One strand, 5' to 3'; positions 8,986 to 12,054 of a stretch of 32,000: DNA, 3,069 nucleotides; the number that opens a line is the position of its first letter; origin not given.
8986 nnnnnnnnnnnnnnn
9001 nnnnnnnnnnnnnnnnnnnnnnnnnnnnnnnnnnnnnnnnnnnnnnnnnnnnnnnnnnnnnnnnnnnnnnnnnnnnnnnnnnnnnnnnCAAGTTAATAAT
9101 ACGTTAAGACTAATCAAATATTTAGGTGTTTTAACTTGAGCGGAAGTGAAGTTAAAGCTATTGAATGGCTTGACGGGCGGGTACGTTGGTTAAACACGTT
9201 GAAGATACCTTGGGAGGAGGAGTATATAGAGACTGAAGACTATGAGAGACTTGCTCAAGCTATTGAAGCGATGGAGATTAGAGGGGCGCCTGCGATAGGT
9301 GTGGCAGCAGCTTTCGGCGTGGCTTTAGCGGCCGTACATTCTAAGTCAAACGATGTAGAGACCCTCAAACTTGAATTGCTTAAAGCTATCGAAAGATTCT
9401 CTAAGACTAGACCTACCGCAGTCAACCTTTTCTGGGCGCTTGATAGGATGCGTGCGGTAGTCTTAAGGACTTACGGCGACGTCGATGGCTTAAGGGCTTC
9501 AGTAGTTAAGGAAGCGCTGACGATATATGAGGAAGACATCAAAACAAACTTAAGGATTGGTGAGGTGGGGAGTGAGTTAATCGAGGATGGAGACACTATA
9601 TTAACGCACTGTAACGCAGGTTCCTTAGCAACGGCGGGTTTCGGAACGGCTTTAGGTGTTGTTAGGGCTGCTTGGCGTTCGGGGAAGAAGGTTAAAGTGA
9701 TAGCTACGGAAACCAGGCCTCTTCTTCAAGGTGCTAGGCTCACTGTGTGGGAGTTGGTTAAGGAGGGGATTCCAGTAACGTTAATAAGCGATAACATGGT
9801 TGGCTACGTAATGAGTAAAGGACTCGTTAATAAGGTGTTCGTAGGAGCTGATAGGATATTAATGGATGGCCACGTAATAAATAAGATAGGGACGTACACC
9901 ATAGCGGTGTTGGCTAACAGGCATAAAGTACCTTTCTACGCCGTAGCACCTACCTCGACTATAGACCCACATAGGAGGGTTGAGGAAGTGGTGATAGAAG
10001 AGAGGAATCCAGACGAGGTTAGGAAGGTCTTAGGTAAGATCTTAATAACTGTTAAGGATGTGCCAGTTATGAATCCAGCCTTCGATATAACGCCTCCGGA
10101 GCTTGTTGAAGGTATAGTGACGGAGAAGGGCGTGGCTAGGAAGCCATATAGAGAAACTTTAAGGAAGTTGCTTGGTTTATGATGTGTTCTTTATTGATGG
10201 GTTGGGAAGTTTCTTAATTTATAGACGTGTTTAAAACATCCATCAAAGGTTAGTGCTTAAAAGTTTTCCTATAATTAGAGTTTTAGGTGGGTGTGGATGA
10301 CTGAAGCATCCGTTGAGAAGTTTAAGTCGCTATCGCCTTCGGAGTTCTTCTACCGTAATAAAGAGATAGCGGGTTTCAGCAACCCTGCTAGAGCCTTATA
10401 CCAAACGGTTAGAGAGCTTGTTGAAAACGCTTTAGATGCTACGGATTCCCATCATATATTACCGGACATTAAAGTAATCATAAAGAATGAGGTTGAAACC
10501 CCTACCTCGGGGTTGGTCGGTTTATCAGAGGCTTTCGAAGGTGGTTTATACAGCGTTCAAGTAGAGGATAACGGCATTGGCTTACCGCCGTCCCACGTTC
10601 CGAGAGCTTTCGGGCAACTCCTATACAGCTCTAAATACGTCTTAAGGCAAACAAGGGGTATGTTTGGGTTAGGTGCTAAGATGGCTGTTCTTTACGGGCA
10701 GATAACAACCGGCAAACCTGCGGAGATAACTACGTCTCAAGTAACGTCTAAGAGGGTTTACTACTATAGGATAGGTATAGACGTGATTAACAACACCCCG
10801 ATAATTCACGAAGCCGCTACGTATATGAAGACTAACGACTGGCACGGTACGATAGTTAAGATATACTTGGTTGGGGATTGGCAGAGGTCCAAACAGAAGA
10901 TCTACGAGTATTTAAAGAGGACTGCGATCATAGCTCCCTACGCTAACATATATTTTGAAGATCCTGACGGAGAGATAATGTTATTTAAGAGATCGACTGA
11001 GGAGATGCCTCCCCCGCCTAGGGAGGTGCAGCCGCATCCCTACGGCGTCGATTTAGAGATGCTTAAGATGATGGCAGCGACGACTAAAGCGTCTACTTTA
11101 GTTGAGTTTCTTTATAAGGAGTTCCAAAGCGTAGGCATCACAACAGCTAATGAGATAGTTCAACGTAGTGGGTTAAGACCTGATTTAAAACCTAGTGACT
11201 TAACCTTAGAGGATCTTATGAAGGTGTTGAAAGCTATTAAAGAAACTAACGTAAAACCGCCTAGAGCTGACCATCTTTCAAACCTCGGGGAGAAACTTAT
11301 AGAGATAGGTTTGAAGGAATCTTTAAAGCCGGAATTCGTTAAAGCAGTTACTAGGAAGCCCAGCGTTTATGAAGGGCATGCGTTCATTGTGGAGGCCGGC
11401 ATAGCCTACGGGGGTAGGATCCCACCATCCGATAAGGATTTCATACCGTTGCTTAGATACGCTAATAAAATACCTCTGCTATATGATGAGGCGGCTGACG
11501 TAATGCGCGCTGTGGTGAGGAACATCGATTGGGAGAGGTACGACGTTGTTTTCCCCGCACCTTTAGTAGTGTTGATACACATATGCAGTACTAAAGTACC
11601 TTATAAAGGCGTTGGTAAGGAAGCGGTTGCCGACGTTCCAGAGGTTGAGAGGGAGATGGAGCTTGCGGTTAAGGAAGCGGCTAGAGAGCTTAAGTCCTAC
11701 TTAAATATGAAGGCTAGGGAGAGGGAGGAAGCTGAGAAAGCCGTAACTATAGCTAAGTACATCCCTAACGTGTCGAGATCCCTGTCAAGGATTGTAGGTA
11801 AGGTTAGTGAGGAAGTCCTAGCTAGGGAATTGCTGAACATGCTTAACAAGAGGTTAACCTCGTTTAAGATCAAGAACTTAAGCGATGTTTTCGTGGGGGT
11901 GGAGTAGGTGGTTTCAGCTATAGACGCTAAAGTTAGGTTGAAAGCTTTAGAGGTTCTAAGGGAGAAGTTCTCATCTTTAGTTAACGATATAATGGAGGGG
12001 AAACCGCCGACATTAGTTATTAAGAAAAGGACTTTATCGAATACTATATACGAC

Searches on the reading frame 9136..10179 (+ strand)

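Call 34: search_protein_families(library=pfam, proteins=[window:9136-10179:+], max_evalue=0.00001)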
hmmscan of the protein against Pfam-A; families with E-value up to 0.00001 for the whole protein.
window:9136-10179:+ (348 aa): 1 family
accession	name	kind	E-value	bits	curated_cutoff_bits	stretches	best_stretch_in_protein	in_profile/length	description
PF01008.23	IF-2B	-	3.9e-95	318.7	22.4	1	47-334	1-278/280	Initiation factor 2 subunit family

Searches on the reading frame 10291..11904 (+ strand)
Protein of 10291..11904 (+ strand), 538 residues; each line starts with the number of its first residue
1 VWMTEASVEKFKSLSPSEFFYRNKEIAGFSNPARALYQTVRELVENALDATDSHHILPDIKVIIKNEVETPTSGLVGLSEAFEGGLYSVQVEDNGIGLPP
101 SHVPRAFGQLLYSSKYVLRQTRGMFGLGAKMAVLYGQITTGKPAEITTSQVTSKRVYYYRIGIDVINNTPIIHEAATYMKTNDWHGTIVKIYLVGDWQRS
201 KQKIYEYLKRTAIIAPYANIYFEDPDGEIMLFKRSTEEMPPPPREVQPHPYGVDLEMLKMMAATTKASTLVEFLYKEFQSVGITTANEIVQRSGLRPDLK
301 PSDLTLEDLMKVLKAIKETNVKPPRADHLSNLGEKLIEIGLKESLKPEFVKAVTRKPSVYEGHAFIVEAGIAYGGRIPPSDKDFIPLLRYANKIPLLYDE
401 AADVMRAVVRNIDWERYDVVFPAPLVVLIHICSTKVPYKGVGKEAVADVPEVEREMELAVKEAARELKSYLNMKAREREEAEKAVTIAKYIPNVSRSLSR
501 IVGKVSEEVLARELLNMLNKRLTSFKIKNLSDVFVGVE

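Call 4: search_protein_families(library=pfam, proteins=[window:10291-11904:+], max_evalue=0.01)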
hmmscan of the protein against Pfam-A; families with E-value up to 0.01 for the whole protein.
window:10291-11904:+ (538 aa): 4 families
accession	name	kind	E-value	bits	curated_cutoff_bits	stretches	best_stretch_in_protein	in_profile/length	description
PF09239.17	Topo-VIb_trans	-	2.2e-61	206.7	24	1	324-483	1-159/159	Topoisomerase VI B subunit, transducer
PF02518.31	HATPase_c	-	7.5e-09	36.5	26.4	1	34-131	4-79/111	Histidine kinase-, DNA gyrase B-, and HSP90-like ATPase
PF13589.12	HATPase_c_3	-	1.3e-05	25.7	25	1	39-149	6-93/137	Histidine kinase-, DNA gyrase B-, and HSP90-like ATPase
PF05833.16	NFACT_N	-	1.4e-05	24.5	31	1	241-318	161-238/456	NFACT N-terminal and middle domains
